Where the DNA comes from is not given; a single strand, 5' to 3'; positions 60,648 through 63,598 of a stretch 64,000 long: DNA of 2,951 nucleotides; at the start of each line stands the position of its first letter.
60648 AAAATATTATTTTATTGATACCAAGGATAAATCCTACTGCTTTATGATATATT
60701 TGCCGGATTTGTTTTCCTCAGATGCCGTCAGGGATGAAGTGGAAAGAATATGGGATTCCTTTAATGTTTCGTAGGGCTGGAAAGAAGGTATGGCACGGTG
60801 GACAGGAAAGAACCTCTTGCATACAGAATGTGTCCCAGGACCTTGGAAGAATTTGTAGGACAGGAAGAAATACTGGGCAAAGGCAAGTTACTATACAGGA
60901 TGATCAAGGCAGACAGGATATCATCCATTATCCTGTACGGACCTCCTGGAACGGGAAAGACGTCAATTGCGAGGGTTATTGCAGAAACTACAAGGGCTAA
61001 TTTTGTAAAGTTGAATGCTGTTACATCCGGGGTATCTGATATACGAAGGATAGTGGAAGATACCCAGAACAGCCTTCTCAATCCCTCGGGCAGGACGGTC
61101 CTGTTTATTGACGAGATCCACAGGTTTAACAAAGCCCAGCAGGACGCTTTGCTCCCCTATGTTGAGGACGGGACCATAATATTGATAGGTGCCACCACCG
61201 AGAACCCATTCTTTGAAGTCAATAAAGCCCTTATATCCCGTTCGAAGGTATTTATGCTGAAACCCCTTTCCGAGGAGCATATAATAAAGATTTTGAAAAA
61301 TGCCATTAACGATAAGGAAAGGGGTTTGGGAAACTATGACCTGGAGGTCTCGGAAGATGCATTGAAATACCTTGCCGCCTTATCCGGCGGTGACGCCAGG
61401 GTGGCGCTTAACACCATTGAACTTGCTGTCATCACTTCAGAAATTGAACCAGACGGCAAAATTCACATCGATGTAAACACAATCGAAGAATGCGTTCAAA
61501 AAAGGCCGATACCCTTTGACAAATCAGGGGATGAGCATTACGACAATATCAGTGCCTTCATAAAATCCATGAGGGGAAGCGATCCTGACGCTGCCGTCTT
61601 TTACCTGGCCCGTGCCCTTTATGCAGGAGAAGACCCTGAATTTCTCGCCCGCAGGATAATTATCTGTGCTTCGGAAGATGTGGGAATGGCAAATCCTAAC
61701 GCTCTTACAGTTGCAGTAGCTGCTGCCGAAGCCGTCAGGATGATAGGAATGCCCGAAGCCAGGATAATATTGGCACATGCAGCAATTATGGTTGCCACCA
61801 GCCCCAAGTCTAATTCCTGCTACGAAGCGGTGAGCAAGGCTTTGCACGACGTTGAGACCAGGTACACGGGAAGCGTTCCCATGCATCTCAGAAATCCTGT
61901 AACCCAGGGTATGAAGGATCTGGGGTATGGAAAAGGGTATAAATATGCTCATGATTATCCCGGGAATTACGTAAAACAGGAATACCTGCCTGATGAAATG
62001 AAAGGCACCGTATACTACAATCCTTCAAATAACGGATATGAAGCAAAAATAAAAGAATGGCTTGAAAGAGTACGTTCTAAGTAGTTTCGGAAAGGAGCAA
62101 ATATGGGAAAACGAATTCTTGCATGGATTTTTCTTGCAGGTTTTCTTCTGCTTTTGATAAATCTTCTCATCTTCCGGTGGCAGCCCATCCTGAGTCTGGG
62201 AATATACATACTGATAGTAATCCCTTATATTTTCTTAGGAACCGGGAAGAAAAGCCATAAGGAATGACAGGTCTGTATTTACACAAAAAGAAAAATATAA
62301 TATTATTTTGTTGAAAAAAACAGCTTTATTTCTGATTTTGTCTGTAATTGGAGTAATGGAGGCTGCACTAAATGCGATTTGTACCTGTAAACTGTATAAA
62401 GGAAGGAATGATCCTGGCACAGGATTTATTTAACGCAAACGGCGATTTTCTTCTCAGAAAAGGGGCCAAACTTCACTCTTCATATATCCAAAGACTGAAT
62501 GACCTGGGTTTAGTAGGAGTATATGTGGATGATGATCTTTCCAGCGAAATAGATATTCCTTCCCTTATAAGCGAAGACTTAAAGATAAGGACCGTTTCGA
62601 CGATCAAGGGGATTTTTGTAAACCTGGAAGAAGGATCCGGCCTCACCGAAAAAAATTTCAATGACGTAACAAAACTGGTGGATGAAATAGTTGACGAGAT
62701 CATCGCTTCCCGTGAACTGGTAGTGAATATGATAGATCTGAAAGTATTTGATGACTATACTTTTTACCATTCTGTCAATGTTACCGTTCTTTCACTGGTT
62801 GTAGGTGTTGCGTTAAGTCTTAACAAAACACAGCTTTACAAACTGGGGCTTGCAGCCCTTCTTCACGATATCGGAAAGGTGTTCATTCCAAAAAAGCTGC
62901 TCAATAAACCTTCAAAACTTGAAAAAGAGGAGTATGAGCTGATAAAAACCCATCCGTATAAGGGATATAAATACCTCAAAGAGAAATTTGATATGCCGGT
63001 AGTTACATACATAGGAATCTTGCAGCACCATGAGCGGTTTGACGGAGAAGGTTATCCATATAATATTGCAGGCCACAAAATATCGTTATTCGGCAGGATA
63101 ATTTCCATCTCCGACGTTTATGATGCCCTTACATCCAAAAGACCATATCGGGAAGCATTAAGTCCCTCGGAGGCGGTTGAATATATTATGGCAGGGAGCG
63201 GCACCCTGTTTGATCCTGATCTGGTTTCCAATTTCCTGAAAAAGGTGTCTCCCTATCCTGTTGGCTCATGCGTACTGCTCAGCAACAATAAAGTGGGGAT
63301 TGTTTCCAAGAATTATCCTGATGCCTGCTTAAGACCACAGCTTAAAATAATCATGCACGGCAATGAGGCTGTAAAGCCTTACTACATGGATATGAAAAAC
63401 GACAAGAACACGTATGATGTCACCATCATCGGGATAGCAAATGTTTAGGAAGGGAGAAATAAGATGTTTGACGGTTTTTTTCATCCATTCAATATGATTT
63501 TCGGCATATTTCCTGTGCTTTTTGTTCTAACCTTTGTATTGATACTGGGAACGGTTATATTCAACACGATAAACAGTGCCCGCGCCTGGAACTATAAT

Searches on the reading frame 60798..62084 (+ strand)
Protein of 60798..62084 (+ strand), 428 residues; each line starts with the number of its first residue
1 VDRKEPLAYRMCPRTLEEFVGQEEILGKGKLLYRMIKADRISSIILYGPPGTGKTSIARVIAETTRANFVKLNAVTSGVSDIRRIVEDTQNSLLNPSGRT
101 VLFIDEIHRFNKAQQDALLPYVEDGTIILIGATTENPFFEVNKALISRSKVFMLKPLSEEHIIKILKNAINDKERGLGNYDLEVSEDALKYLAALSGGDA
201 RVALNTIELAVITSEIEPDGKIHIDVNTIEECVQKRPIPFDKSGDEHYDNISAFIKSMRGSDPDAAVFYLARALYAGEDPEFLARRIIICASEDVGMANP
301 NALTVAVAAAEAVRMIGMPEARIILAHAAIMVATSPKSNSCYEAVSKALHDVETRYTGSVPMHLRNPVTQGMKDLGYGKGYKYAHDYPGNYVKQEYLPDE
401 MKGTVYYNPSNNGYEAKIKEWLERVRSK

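Call 65: search_protein_families(library=pfam, proteins=[window:60798-62084:+], max_evalue=0.00001)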
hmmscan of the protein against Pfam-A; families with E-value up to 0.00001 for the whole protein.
window:60798-62084:+ (428 aa): 9 families
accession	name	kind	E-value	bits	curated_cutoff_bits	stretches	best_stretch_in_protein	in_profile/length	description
PF12002.13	MgsA_C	-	1.9e-73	246.3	27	1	260-425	1-166/167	MgsA AAA+ ATPase C terminal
PF16193.11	AAA_assoc_2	-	1.9e-28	99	34.3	1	179-259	2-81/81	AAA C-terminal domain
PF00004.35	AAA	-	7.7e-19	68.9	21.2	1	44-155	1-129/131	ATPase family associated with various cellular activities (AAA)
PF05496.18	RuvB_N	-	1.9e-16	60.7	27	1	12-131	2-118/159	Holliday junction DNA helicase RuvB P-loop domain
PF07728.20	AAA_5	-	2.8e-09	37.6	22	1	44-134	2-102/139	AAA domain (dynein-related subfamily)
PF13191.12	AAA_16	-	6.4e-09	37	32.6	0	18-68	1-51/167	AAA ATPase domain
PF13173.12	AAA_14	-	6.2e-08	33.2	27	1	44-159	5-125/129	AAA domain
PF00158.32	Sigma54_activat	-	3.2e-07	30.6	20.2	0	94-137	89-132/168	Sigma-54 interaction domain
PF01078.27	Mg_chelatase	-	7.7e-06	25.9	20.3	0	43-62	24-43/207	Magnesium chelatase, subunit ChlI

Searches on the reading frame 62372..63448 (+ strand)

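Call 65: search_protein_families(library=pfam, proteins=[window:62372-63448:+], max_evalue=0.00001)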
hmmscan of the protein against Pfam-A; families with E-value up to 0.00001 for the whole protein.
window:62372-63448:+ (358 aa): 2 families
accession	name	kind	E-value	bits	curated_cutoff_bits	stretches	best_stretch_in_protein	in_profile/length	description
PF13487.12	HD_5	-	1.5e-33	116.4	27.2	1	131-284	15-170/170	HD domain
PF01966.28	HD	-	4.1e-14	53.3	22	1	130-252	1-115/116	HD domain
